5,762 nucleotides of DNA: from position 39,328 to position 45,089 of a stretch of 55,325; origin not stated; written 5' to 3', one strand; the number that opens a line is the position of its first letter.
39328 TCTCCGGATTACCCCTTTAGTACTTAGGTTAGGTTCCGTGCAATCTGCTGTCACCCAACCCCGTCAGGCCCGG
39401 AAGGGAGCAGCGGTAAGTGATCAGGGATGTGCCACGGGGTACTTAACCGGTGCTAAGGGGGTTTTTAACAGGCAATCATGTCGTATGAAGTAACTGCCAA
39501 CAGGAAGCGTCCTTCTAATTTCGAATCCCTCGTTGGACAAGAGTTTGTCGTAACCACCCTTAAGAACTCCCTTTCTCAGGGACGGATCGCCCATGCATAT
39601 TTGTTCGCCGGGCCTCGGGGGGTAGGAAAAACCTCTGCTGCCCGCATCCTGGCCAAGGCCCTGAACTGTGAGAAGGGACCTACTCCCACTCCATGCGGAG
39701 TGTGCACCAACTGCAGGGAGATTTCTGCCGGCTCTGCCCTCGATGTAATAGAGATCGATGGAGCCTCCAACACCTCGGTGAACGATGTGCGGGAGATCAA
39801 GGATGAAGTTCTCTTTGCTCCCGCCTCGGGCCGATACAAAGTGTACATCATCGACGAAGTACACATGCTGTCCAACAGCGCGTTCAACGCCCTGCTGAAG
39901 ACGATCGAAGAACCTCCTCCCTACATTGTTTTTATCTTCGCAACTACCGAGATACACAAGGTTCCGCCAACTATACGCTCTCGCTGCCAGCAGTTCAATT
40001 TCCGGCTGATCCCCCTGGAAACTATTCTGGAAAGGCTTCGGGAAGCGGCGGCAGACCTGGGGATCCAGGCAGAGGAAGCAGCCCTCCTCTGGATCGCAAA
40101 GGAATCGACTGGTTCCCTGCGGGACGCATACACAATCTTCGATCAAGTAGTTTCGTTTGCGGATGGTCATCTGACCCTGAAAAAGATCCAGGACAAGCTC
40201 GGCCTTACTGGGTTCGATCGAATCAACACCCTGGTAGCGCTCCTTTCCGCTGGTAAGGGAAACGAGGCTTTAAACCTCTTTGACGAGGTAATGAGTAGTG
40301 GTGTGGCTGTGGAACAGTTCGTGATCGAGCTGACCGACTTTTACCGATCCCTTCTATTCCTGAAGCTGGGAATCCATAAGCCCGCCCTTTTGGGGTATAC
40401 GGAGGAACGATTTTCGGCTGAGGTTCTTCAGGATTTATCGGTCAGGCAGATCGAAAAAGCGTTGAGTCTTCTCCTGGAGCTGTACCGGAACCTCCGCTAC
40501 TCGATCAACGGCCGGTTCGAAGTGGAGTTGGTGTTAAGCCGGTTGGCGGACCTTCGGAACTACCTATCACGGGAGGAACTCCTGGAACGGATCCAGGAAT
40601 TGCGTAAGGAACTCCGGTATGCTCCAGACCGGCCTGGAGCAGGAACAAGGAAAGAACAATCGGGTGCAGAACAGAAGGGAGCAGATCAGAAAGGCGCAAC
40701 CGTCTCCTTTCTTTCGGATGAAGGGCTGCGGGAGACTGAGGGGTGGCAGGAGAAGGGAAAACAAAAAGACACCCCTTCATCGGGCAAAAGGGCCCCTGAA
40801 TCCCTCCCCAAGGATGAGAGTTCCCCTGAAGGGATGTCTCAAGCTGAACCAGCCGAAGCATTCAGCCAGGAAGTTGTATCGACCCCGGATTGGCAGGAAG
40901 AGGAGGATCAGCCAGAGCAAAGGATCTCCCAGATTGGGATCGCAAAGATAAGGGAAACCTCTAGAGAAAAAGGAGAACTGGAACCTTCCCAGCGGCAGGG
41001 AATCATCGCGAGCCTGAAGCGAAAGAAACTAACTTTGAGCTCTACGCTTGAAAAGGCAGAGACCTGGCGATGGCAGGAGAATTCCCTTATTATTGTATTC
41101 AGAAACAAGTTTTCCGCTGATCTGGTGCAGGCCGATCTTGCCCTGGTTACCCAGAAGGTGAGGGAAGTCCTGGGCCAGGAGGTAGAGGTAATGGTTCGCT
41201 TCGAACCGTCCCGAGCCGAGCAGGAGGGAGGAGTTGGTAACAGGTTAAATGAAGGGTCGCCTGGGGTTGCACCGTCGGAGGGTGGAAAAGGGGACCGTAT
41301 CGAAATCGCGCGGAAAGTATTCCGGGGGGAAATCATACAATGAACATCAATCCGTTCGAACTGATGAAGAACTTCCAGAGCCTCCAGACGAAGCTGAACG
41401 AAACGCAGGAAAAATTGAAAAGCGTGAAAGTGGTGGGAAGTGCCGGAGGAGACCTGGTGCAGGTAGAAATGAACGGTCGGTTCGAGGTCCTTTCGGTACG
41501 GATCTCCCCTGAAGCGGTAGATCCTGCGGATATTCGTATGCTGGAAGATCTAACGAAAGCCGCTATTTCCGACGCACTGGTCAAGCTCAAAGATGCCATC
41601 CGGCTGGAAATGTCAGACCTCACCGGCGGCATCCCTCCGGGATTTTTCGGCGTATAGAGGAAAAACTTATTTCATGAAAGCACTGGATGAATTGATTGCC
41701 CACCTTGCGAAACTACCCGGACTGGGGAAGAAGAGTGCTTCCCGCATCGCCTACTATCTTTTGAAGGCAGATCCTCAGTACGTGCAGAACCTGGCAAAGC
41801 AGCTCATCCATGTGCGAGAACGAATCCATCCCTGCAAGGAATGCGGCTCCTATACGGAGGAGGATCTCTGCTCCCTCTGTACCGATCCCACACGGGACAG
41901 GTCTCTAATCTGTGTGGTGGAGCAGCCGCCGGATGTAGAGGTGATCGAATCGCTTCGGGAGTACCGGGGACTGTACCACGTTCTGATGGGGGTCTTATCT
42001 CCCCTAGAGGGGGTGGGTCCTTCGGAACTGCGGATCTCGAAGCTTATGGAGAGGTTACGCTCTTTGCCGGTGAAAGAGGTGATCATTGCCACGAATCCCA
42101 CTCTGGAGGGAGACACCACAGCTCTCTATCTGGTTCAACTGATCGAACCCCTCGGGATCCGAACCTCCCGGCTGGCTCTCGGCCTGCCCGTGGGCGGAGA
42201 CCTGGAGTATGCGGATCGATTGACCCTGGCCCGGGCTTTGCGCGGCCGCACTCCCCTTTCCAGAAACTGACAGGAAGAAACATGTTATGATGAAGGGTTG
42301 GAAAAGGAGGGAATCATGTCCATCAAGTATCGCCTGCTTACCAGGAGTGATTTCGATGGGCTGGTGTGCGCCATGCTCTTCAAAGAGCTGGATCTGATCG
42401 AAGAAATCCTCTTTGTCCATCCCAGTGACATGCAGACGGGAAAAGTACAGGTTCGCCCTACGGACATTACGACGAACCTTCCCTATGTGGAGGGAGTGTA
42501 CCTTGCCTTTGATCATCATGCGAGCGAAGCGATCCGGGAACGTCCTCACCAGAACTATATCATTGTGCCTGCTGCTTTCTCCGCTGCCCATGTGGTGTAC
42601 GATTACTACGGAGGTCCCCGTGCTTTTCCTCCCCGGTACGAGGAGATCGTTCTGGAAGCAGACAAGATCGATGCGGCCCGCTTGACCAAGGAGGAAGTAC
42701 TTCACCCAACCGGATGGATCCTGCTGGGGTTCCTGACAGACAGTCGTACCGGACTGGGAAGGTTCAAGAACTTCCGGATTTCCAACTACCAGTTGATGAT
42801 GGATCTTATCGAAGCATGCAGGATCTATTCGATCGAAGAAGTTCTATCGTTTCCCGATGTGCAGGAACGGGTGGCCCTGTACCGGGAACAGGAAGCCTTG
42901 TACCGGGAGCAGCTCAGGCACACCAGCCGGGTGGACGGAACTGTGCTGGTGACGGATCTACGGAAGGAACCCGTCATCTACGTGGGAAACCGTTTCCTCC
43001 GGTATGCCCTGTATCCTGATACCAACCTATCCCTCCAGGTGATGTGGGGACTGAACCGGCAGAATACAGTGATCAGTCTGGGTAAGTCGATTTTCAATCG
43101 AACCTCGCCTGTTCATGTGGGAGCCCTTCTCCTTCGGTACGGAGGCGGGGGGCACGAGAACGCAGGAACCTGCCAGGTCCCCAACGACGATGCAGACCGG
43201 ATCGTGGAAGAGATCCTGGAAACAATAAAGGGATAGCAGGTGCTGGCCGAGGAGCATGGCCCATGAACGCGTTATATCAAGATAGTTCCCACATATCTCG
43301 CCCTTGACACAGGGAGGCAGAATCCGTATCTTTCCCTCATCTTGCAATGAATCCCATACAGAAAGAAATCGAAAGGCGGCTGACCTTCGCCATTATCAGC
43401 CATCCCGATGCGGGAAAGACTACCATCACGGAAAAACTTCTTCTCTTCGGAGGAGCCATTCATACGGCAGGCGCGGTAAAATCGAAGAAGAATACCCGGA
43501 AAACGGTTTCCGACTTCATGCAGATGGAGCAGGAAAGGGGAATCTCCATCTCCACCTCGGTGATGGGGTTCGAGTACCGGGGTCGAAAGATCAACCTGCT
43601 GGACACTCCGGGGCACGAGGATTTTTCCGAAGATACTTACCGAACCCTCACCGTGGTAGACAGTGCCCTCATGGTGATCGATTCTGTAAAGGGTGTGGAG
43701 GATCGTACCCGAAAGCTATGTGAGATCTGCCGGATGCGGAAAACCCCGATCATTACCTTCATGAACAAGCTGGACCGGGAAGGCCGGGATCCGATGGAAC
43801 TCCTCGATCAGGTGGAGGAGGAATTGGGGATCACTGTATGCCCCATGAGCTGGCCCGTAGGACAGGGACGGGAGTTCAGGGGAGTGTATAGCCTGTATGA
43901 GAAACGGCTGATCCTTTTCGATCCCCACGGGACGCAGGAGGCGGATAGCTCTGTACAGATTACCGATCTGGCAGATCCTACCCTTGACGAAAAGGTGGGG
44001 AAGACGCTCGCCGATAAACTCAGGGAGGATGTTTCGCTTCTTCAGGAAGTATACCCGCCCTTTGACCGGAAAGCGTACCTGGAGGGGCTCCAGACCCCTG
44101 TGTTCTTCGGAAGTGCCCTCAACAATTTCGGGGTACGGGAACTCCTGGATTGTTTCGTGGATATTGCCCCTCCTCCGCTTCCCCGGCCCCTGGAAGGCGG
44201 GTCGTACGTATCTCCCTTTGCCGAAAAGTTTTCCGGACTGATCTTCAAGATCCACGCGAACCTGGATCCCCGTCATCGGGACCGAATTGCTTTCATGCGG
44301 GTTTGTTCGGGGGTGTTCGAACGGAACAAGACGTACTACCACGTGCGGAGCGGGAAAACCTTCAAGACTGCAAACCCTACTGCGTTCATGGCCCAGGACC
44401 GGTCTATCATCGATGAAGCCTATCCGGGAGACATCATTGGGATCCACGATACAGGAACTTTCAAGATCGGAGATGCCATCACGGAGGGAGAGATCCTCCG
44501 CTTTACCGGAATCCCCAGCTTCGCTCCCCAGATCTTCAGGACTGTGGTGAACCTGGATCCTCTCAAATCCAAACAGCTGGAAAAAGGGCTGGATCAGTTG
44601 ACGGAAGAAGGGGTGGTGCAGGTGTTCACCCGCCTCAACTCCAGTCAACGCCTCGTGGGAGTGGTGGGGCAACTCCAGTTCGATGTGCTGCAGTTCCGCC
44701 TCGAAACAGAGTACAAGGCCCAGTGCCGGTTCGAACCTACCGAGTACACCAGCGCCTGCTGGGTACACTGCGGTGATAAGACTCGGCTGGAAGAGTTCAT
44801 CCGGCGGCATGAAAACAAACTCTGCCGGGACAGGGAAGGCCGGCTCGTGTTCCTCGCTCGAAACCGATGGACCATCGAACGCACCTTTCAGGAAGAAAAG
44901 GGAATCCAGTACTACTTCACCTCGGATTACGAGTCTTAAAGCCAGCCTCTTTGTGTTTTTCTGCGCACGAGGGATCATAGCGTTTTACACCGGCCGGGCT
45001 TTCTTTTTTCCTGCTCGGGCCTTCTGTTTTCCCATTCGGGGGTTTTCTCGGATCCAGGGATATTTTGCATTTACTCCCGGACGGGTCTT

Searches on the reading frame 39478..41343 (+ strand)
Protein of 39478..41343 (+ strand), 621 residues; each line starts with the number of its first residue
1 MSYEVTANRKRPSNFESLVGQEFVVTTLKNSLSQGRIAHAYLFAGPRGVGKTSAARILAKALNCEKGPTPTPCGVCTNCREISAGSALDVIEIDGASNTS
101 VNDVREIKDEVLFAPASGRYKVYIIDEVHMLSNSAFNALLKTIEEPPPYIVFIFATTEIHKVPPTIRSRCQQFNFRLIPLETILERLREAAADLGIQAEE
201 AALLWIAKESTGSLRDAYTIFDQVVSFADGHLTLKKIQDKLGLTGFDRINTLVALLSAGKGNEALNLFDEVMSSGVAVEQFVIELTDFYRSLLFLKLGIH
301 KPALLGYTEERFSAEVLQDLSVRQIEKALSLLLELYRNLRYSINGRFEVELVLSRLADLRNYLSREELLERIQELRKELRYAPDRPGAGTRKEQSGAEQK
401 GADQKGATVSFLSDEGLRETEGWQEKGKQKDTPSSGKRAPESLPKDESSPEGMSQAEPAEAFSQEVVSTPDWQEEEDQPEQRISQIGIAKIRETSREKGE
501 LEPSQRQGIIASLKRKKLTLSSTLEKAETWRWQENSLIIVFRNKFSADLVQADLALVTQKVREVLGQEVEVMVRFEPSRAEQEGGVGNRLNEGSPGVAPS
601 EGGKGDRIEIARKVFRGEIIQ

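Call 82: search_protein_families(library=pfam, proteins=[window:39478-41343:+], max_evalue=0.001)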
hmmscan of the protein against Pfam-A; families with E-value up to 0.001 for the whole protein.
window:39478-41343:+ (621 aa): 10 families
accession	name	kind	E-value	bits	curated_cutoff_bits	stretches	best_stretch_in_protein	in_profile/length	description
PF13177.12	DNA_pol3_delta2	-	1.3e-48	165.5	27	1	21-176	2-158/161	DNA polymerase III, delta subunit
PF00004.35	AAA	-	1.1e-12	49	21.2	1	42-173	2-126/131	ATPase family associated with various cellular activities (AAA)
PF12169.13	DNA_pol3_gamma3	-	3.2e-12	46.9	24.4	1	233-371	2-142/143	DNA polymerase III subunits gamma and tau domain III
PF22608.2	DNAX_ATPase_lid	-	1e-07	32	27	1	184-230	3-49/49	DNA polymerase III clamp loader subunit, ATPase lid domain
PF07728.20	AAA_5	-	2e-06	28.3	22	1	42-145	3-92/139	AAA domain (dynein-related subfamily)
PF05496.18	RuvB_N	-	2.8e-05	24.4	27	1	11-72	2-67/159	Holliday junction DNA helicase RuvB P-loop domain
PF13191.12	AAA_16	-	3.8e-05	24.7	32.6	0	18-66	2-52/167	AAA ATPase domain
PF13401.12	AAA_22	-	0.00017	22.3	27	0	42-144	9-109/130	AAA domain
PF13604.12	AAA_30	-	0.00048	20.3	27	0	42-145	22-114/191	AAA domain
PF13173.12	AAA_14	-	0.00073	20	27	0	40-153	4-95/129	AAA domain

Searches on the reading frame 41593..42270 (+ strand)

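Call 82: search_protein_families(library=pfam, proteins=[window:41593-42270:+], max_evalue=0.001)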
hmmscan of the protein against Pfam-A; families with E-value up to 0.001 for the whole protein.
window:41593-42270:+ (225 aa): 5 families
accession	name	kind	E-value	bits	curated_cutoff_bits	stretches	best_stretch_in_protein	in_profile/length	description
PF13662.12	Toprim_4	-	1.2e-23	83.5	25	1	105-195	2-85/85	Toprim domain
PF21176.3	RecR_HhH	-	1.9e-14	53.6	27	1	31-73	1-43/45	RecR, helix-hairpin-helix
PF21175.2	RecR_C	-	6.1e-12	45.1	22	1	197-220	1-24/24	RecR, C-terminal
PF01751.28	Toprim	-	1.6e-11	44.6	23.1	1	106-187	2-87/96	Toprim domain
PF02132.21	RecR_ZnF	-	7.6e-07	29.2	22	1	78-98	1-21/21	RecR, Cys4-zinc finger domain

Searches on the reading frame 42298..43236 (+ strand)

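Call 82: search_protein_families(library=pfam, proteins=[window:42298-43236:+], max_evalue=0.001)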
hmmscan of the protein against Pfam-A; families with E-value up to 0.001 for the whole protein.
window:42298-43236:+ (312 aa): 1 family
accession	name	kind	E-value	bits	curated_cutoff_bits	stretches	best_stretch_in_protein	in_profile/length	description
PF02272.25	DHHA1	-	0.00072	20.4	25.9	0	267-311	48-101/102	DHHA1 domain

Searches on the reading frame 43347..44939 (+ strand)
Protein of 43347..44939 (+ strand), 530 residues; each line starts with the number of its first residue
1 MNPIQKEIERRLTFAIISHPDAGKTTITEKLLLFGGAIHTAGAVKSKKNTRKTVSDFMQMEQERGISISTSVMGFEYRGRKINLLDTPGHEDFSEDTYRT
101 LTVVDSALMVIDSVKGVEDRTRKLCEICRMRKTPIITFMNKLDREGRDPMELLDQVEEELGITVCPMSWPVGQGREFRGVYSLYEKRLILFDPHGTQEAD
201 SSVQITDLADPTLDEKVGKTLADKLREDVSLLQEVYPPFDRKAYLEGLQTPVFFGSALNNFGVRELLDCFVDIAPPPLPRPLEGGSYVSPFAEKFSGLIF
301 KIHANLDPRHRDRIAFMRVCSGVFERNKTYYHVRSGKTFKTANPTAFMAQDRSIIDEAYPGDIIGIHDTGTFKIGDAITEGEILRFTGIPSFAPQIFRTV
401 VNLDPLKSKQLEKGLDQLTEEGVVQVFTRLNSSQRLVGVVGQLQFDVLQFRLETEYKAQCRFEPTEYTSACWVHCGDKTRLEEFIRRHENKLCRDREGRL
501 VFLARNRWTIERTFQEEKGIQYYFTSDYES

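Call 82: search_protein_families(library=pfam, proteins=[window:43347-44939:+], max_evalue=0.001)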
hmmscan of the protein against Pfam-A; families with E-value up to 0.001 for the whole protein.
window:43347-44939:+ (530 aa): 6 families
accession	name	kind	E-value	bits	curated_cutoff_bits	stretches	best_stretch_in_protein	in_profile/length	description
PF00009.33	GTP_EFTU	-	1.1e-51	175.5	26.5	1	10-275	2-187/188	Elongation factor Tu GTP binding domain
PF16658.11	RF3_C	-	2.4e-46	157.3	40.1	1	386-512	1-130/132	Class II release factor RF3, C-terminal domain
PF22042.2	EF-G_D2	-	3.1e-26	91.7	27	1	294-380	1-83/84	Elongation factor G domain 2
PF01926.29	MMR_HSR1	-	2.7e-07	31.1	21.9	1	14-141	2-113/113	50S ribosome-binding GTPase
PF03144.31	GTP_EFTU_D2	-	1.5e-06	29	30.3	1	313-379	2-73/73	Elongation factor Tu domain 2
PF14492.12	EFG_III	-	0.00043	20.7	27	0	397-462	7-73/75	Elongation Factor G, domain III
